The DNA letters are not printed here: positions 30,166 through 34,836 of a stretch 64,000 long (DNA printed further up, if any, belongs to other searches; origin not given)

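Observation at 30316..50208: Array of four giant secreted mosaic proteins: three GHL10-like heads and one cysteine-peptidase head on a shared set of tail modules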

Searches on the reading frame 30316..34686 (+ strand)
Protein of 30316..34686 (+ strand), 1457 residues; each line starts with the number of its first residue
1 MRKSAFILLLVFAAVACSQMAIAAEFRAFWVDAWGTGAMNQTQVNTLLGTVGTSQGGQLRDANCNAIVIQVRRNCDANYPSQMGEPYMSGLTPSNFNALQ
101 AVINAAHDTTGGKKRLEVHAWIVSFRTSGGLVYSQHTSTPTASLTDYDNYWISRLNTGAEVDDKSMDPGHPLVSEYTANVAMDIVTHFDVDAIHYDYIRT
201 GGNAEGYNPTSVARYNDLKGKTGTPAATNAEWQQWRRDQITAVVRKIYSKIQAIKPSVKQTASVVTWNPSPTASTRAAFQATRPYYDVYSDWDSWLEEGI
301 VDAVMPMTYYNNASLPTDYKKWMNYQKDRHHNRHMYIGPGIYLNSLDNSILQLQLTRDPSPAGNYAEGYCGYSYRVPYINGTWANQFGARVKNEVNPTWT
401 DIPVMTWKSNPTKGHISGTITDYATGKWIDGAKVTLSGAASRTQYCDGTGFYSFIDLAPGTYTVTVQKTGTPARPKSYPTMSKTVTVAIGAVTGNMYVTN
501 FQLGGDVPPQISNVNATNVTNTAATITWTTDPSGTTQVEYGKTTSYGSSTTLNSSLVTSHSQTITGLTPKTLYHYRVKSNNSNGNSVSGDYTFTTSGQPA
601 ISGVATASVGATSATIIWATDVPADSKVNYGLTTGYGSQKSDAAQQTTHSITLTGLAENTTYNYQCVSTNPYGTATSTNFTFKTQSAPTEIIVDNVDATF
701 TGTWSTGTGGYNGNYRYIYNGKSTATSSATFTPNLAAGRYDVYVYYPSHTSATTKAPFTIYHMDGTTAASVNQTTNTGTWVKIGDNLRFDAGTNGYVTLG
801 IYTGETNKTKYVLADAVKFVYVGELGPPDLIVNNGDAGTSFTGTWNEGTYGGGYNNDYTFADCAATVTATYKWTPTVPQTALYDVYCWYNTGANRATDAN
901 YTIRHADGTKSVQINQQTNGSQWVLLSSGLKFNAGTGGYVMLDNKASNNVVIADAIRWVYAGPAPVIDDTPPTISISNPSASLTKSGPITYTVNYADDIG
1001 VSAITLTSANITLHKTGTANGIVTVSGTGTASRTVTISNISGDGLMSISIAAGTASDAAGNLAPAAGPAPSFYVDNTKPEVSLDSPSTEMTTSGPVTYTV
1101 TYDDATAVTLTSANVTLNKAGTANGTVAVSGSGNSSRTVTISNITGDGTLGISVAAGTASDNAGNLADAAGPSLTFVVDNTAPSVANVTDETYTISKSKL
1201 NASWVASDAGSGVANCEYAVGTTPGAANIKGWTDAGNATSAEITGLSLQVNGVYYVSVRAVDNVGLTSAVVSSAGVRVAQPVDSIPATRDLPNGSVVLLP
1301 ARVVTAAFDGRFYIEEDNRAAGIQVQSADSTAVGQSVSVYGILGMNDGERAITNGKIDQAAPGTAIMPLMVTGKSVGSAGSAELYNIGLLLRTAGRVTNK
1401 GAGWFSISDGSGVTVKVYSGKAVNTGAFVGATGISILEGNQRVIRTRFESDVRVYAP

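Call 4: search_protein_families(library=pfam, proteins=[window:30316-34686:+], max_evalue=0.01)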
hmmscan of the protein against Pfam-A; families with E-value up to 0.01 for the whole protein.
window:30316-34686:+ (1457 aa): 8 families
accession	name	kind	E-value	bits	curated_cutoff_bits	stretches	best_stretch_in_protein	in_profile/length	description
PF25275.1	Golvesin_C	-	4.4e-55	185.8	31.6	2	831-958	2-130/132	Golvesin C-terminal domain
PF02638.21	GHL10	-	5e-37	128.1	27.9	1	58-342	27-295/311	Glycosyl hydrolase-like 10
PF16656.11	Pur_ac_phosph_N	-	6.2e-15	56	30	2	512-595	4-93/93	Purple acid Phosphatase, N-terminal domain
PF00041.27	fn3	-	1.5e-06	28.7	25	1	509-588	3-77/84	Fibronectin type III domain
PF13715.12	CarbopepD_reg_2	-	1.4e-05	25.5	32.2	1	416-474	1-58/88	CarboxypepD_reg-like domain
PF25059.1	FN3_DSCAM-DSCAML_C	-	1.9e-05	25.4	39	0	538-596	25-80/89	DSCAM/DSCAML C-terminal Fn3-like domain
PF17210.9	SdrD_B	-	0.00024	21.7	29.7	1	427-469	22-67/112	SdrD B-like domain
PF16655.11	PhoD_N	-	0.00081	20.3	30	0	542-582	42-81/90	PhoD-like phosphatase, N-terminal domain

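Call 7: search_protein_families(library=ncbifam, proteins=[window:30316-34686:+], max_evalue=0.01)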
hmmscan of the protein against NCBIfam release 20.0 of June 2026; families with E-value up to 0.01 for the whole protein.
window:30316-34686:+ (1457 aa): 1 family
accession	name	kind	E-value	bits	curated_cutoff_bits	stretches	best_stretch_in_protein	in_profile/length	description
NF047446.1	barrel_OmpL47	domain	0.00089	19.7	40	1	1205-1271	10-62/68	OmpL47-type beta-barrel domain-containing protein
